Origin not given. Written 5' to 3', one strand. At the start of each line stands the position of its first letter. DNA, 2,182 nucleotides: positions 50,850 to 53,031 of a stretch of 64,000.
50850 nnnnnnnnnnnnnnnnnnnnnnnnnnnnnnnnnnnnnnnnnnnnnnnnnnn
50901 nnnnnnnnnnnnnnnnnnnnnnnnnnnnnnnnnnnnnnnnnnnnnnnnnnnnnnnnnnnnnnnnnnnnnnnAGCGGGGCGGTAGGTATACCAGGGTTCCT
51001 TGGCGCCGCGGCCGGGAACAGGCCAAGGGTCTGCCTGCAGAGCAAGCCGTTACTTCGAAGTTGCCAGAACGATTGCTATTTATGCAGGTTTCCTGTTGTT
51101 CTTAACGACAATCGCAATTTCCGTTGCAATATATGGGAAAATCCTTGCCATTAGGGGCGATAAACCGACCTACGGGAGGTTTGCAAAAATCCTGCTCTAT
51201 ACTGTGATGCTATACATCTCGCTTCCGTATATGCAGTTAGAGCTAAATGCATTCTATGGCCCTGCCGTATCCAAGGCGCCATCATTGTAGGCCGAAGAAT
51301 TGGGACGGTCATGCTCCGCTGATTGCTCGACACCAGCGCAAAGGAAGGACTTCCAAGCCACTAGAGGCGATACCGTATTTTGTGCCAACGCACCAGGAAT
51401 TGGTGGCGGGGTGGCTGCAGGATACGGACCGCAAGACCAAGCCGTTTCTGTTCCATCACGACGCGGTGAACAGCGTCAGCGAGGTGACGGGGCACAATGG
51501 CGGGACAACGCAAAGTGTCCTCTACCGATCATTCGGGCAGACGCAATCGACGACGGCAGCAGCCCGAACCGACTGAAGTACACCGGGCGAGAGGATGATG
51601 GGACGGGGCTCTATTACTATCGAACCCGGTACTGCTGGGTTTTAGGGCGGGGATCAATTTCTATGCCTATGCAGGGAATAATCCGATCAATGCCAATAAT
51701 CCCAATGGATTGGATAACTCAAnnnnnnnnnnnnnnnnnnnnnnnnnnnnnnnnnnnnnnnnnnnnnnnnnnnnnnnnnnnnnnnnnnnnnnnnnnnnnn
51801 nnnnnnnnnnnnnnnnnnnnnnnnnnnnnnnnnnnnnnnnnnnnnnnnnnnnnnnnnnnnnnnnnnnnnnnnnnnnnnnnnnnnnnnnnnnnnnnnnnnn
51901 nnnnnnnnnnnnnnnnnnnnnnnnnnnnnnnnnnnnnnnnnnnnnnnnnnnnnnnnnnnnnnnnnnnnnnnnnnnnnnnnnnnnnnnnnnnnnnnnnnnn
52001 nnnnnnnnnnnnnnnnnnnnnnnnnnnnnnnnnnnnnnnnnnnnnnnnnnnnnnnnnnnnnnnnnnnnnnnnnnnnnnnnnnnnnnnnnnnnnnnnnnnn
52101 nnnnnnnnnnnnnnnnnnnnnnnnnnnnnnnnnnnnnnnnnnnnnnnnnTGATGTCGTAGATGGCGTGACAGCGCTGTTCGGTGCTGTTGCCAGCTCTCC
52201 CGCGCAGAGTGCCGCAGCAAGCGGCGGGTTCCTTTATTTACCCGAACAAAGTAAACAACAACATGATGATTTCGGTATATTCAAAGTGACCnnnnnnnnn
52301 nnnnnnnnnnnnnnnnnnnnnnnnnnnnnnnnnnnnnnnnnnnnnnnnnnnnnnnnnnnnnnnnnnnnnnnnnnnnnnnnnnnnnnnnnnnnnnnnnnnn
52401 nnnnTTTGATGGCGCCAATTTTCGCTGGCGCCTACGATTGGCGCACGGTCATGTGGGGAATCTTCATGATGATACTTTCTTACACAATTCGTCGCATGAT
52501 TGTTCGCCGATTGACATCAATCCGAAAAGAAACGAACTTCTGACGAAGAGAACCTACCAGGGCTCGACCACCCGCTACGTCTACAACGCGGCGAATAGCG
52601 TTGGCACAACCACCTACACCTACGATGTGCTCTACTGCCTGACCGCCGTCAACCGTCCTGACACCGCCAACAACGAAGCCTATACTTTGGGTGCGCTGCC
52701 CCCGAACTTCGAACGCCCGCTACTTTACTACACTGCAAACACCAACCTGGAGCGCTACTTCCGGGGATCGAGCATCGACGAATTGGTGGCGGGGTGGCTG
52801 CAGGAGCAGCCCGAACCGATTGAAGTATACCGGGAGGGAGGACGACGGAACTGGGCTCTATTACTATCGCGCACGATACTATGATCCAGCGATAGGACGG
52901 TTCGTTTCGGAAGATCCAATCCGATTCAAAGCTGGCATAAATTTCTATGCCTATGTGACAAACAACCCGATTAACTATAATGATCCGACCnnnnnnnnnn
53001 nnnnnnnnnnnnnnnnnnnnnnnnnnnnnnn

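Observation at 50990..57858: tRNA-Leu-flanked AT-rich island consisting only of decayed orphan rhs toxin/immunity cassettes, with no rhs body upstream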

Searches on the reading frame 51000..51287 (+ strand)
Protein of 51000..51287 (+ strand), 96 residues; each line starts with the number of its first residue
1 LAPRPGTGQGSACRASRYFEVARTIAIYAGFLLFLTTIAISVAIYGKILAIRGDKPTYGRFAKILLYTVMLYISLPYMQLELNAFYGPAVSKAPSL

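Call 29: search_protein_families(library=pfam, max_evalue=0.1, proteins=[window:51000-51287:+])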
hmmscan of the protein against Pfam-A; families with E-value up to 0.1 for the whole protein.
seq(96 aa): 1 family
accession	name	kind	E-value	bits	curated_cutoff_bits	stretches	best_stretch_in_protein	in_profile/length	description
PF19261.4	DUF5904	-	0.064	13.7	25.7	1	32-78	20-65/133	Domain of unknown function (DUF5904)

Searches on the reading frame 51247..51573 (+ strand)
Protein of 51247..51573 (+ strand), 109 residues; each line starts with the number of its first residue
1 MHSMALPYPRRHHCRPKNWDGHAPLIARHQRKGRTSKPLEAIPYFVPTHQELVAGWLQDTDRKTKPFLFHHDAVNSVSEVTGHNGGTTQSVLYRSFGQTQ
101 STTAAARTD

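Call 5: search_protein_families(library=pfam, max_evalue=0.1, proteins=[window:51247-51573:+])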
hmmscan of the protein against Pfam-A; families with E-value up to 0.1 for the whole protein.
seq(109 aa): 1 family
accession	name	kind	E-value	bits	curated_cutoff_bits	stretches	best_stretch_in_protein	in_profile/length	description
PF18579.7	Raf1_HTH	-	0.079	13.1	27.3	0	17-58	14-55/61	Rubisco accumulation factor 1 helix turn helix domain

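Call 6: search_protein_families(library=ncbifam, max_evalue=0.1, proteins=[window:51247-51573:+])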
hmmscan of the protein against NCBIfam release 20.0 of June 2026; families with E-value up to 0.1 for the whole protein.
seq(109 aa): 0 families

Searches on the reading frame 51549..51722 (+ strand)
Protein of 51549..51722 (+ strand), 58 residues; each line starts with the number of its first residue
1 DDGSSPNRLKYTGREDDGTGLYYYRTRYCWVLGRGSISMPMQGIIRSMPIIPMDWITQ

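Call 5: search_protein_families(library=pfam, max_evalue=0.1, proteins=[window:51549-51722:+])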
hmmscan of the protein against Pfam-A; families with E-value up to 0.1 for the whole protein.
seq(58 aa): 0 families

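Call 6: search_protein_families(library=ncbifam, max_evalue=0.1, proteins=[window:51549-51722:+])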
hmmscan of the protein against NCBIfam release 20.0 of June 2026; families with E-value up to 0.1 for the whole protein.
seq(58 aa): 1 family
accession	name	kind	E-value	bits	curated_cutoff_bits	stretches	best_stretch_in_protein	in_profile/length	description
TIGR03696.1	Rhs_assc_core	domain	0.002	18.6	32.5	1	5-28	13-37/76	RHS repeat-associated core domain-containing protein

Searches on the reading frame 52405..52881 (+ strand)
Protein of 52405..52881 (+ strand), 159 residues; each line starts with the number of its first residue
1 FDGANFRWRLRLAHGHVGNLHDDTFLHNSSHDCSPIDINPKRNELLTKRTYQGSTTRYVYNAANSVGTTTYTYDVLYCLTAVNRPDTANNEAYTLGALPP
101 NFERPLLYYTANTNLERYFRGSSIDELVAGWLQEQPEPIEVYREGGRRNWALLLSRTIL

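Call 5: search_protein_families(library=pfam, max_evalue=0.1, proteins=[window:52405-52881:+])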
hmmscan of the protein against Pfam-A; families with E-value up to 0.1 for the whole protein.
seq(159 aa): 1 family
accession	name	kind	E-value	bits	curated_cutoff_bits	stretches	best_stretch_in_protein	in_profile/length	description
PF05593.20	RHS_repeat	-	0.016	16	22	0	44-64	6-26/38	RHS Repeat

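Call 6: search_protein_families(library=ncbifam, max_evalue=0.1, proteins=[window:52405-52881:+])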
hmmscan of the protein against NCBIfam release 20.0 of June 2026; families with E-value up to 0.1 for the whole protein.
seq(159 aa): 0 families
